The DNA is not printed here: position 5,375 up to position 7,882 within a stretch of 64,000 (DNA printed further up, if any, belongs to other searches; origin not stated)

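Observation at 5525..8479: Unrecognised two-gene surface cassette (TM-anchored protein + 735-aa Cys-rich secreted protein) inserted between def and fmt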

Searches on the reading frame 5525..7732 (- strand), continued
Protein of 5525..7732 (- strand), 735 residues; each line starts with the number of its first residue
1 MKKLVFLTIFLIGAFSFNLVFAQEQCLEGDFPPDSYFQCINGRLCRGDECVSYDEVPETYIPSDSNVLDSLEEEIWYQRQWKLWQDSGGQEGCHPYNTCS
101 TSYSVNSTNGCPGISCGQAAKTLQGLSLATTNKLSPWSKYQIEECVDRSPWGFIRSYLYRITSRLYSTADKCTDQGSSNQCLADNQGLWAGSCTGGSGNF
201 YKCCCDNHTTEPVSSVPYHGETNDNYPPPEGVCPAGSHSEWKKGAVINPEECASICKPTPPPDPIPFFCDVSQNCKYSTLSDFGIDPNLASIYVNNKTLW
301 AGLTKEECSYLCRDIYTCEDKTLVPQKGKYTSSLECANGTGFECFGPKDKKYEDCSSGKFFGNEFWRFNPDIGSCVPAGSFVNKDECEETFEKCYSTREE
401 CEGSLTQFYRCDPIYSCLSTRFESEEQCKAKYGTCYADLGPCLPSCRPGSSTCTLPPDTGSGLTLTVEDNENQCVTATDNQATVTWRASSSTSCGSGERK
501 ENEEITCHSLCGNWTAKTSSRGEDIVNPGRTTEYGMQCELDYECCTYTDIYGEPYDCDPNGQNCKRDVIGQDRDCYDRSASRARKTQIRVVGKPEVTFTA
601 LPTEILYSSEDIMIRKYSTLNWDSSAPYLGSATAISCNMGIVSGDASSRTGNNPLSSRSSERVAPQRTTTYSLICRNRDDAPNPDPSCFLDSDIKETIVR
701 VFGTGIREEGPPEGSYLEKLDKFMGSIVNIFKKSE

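Call 38: find_encoding_contigs(protein=P0022, flank=8000, max_places=2)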
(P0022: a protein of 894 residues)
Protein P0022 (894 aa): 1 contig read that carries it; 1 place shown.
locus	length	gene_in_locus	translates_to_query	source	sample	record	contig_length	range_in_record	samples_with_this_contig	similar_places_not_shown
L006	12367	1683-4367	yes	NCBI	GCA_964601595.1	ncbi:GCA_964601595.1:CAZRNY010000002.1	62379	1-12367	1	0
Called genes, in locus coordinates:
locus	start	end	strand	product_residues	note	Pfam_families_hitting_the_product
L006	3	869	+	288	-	?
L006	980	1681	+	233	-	-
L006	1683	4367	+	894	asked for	-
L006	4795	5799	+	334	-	PF04055:Radical_SAM, PF13186:SPASM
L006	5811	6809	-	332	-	-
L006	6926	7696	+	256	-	-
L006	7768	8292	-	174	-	-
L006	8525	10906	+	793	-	PF01326:PPDK_N, PF00391:PEP-utilizers, PF02896:PEP-utilizers_C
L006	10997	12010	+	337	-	PF00389:2-Hacid_dh, PF02826:2-Hacid_dh_C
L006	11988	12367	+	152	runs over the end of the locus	-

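Call 39: find_encoding_contigs(protein=P0016, flank=8000, max_places=2)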
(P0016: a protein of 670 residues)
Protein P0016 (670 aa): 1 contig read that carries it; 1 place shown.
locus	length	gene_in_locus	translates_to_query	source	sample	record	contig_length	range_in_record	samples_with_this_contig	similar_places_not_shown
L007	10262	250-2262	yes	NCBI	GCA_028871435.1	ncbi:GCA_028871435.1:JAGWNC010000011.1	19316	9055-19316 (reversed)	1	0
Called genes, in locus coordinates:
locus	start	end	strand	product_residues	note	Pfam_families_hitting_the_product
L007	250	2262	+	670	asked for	-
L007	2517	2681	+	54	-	PF23447:DUF7128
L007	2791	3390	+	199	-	-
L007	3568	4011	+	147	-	PF01243:PNPOx_N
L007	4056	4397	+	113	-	PF00581:Rhodanese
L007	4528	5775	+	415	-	PF00464:SHMT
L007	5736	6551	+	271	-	PF00763:THF_DHG_CYH, PF02882:THF_DHG_CYH_C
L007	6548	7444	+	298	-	PF03816:LytR_cpsA_psr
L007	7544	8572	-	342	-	PF00154:RecA_N, PF08423:Rad51, PF06745:ATPase (weak), PF27531:MT3502_N (faint), PF21096:RecA_C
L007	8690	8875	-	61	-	-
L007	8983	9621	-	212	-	PF13413:HTH_25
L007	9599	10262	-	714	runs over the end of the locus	PF17854:FtsK_alpha, PF01580:FtsK_SpoIIIE, PF09397:FtsK_gamma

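Call 45: find_encoding_contigs(protein=P0025, flank=6000, max_places=2)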
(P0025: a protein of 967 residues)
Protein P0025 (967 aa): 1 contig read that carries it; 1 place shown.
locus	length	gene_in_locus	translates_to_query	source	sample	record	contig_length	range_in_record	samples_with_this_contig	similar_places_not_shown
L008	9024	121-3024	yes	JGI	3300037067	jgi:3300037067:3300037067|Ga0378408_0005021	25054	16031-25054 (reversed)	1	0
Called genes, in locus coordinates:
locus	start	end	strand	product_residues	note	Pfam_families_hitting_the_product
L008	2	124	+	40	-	?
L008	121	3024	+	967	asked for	-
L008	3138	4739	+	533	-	-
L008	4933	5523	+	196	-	PF13302:Acetyltransf_3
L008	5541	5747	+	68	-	-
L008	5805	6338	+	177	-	-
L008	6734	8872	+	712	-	PF05531:NPV_P10 (faint), PF07889:DUF1664 (faint), PF13166:AAA_13 (weak), PF13851:GAS (faint), PF23991:DUF7310 (faint), PF24161:CCDC39 (faint), PF24319:DUF7491 (faint), PF09533:DUF2380 (weak), +1 more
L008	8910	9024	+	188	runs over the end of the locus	PF07791:Imm11 (weak)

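Call 46: find_encoding_contigs(protein=P0015, flank=6000, max_places=2)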
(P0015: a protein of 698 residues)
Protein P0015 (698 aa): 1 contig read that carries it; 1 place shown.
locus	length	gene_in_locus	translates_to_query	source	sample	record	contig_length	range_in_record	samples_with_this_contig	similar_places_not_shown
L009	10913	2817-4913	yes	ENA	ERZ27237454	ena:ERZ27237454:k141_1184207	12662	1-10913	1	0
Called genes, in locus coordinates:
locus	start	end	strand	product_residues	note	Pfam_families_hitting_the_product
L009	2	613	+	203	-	?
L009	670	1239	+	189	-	-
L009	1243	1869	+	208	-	-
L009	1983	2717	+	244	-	-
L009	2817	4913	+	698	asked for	-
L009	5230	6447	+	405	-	PF00675:Peptidase_M16, PF05193:Peptidase_M16_C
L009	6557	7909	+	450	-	PF00753:Lactamase_B, PF23023:Anti-Pycsar_Apyc1, PF12706:Lactamase_B_2, PF16661:Lactamase_B_6, PF10996:Beta-Casp, PF07521:RMMBL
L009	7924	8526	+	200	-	PF18306:LDcluster4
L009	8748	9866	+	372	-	PF01490:Aa_trans (weak), PF03222:Trp_Tyr_perm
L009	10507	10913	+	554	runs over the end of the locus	PF00999:Na_H_Exchanger, PF02254:TrkA_N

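Call 53: predict_structure(alignment_id=A1)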
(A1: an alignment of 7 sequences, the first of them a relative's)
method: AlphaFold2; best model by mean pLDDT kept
length: 735 residues; sequences in the alignment: 7
mean_pLDDT: 53.3   pTM: 0.34
mean pLDDT of the five models: 53.3, 52.0, 46.3, 42.9, 41.7
residues with pLDDT >= 90: 1; 70-90: 223; 50-70: 158; < 50: 353
segments of 3 or more residues with pLDDT < 50: 1-3, 13-313, 357-361, 447-450, 610-612, 704-735
pLDDT, mean of each block of 10 residues (from residue 1): 51 41 31 33 38 36 27 38 40 27 21 22 25 24 33 31 26 24 25 27 38 32 25 23 32 41 32 34 32 27 32 55 57 61 61 52 70 73 76 83 85 64 79 74 54 75 79 59 82 75 82 62 74 82 84 64 66 84 83 84 62 64 78 80 62 73 74 84 70 81 41 35 42 38
secondary structure, 60 per line:
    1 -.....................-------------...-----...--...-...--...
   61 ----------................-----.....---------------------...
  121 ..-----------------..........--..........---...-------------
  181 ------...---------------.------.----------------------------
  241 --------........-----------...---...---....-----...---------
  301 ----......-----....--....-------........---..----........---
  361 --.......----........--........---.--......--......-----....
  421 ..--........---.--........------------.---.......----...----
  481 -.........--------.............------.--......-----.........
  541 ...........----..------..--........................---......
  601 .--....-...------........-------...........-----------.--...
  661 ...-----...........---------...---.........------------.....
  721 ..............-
elements in order (helices of 4 or more, strands of 3 or more residues): H2-22 E36-38 E44-46 E49-51 H71-86 E92-96 H118-122 E140-149 E152-161 E165-167 E187-189 H249-256 E268-270 E274-276 H280-283 H305-310 E316-319 E322-325 H333-340 H350-357 E363-369 E374-381 H384-391 H398-403 E406-411 E417-422 H425-432 H439-446 E463-469 E474-476 E482-490 E499-511 E521-526 E532-551 E568-591 E595-601 E604-607 E618-625 E633-643 E658-663 E669-679 E689-691 E695-703 H716-734

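Call 59: fold_search(model_id=the predicted structure, library=pdb)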
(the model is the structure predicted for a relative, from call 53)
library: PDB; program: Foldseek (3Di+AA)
matches with E <= 10: 928; with E <= 0.001: 26
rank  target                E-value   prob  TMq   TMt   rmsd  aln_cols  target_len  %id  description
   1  5gni_B                4.4e-05  1.00  0.16  0.40  11.1       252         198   11  The crystal structure of PECAM-1 IgL1-2 trans-homophilic dimer (released 2016-12-21)
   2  6fg9_A                1.6e-04  1.00  0.15  0.13  12.0       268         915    9  Mouse SORCS2 ectodomain (sortilin related VPS10 domain containing receptor 2) (released 2018-08-01)
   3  4mkm                  1.9e-04  0.98  0.14  0.25  14.7       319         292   10  Repeat domains 1 & 2 of Clostridium perfringens Cpe0147 (released 2013-12-04)
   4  6fg9_B                2.5e-04  1.00  0.15  0.13  13.9       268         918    8  Mouse SORCS2 ectodomain (sortilin related VPS10 domain containing receptor 2) (released 2018-08-01)
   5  8wa2_D                2.7e-04  0.96  0.11  0.06  30.4       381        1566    9  cryo-EM structure of native mastigonemes isolated from Chlamydomonas reinhardtii at 3.0 angstrom resolution (released 2024-04-10)
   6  8uh2_A                3.1e-04  0.82  0.09  0.10  29.1       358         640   11  Complex of C3b with the inhibitor albicin (released 2024-05-08)
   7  6ehg_A                4.3e-04  0.89  0.09  0.11  29.4       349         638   10  complement component C3b in complex with a nanobody (released 2018-02-14)
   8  7z0l_A                4.6e-04  1.00  0.13  0.27  12.1       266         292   10  IL-27 signalling complex (released 2022-07-27)
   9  3f7q_A                4.6e-04  0.98  0.13  0.32  14.0       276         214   11  First pair of Fibronectin type III domains and part of the connecting segment of the integrin beta4 (released 2009-03-10)
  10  3f7p_E                4.6e-04  0.97  0.12  0.32  12.7       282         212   10  Crystal structure of a complex between integrin beta4 and plectin (released 2009-03-10)
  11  5uwc_G                4.6e-04  0.96  0.13  0.28  16.9       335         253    7  Cytokine-receptor complex (released 2018-02-07)
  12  6nmy_M                4.8e-04  0.99  0.13  0.29  10.9       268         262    8  A Cytokine-receptor complex (released 2020-01-22)
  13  6tqd_B                4.8e-04  0.99  0.14  0.34  13.0       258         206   10  D00-D0 domain of Intimin (released 2021-01-13)
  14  4yfd_A                5.1e-04  0.80  0.09  0.12  27.9       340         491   10  Crystal structure PTP delta Ig1-Fn2 in complex with IL-1RAcP (released 2015-05-06)
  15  6bxz_C                5.7e-04  1.00  0.17  0.32   9.6       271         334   12  Crystal Structure of Pig Protocadherin-15 EC10-MAD12 (released 2018-11-28)
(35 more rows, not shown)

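Call 64: find_related_loci(query=A1, collection=genome_contigs, flank=8000)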
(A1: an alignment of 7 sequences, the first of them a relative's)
Query A1 (735 aa) in genome_contigs; peptide patterns used: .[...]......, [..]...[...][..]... (x = any residue, [..] = any of these).
28 stretches matched a pattern; 4 encode a relative of the query (tblastn E <= 1e-3); 4 distinct loci.
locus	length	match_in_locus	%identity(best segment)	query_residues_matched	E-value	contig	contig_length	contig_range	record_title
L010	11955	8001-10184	39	1-735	1e-142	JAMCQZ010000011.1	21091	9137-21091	MAG: Patescibacteria group bacterium isolate FK_Sedi_A_Bin.300 NODE_5631_length_21091_cov_6.37874, whole genome shotgun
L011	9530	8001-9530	49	1-486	8e-142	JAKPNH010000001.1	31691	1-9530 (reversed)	MAG: bacterium isolate JPAS_metabat.84 k141_75170, whole genome shotgun sequence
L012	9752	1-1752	42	169-731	6e-109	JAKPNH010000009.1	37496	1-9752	MAG: bacterium isolate JPAS_metabat.84 k141_343911, whole genome shotgun sequence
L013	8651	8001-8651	61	1-213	6e-81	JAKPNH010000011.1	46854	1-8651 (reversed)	MAG: bacterium isolate JPAS_metabat.84 k141_841600, whole genome shotgun sequence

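Call 104: find_encoding_contigs(protein=P0026, flank=5000, max_places=2)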
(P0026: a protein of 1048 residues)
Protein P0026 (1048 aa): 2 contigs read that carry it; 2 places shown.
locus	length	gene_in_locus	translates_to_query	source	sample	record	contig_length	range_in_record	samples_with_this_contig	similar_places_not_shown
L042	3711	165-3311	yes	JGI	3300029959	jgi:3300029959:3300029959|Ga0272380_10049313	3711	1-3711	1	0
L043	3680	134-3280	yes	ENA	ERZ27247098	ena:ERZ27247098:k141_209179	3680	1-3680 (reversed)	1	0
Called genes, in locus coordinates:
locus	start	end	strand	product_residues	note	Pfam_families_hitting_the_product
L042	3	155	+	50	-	?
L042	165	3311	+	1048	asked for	-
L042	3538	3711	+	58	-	?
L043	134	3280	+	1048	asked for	-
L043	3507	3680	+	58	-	?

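Call 108: search_protein_families(library=phrogs, proteins=[window:5525-7732:-], max_evalue=0.1)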
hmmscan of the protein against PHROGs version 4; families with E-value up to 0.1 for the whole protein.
window:5525-7732:- (735 aa): 0 families

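Call 109: search_protein_families(library=padloc, proteins=[window:5525-7732:-], max_evalue=0.1)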
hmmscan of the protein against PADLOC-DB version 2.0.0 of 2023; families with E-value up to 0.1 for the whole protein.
window:5525-7732:- (735 aa): 0 families

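Call 117: search_dna_similar(query=window:5525-7732:-, collection=phages, mode=protein, max_evalue=0.001, max_rows=10)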
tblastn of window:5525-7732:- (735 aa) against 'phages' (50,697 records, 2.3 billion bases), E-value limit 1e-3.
No match.

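Call 118: find_related_loci(query=A1, collection=viral_contigs, flank=5000)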
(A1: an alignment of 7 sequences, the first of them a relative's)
Query A1 (735 aa) in viral_contigs; peptide patterns used: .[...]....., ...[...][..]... (x = any residue, [..] = any of these).
48 stretches matched a pattern, but none encodes a relative of the query by tblastn (E <= 1e-3).
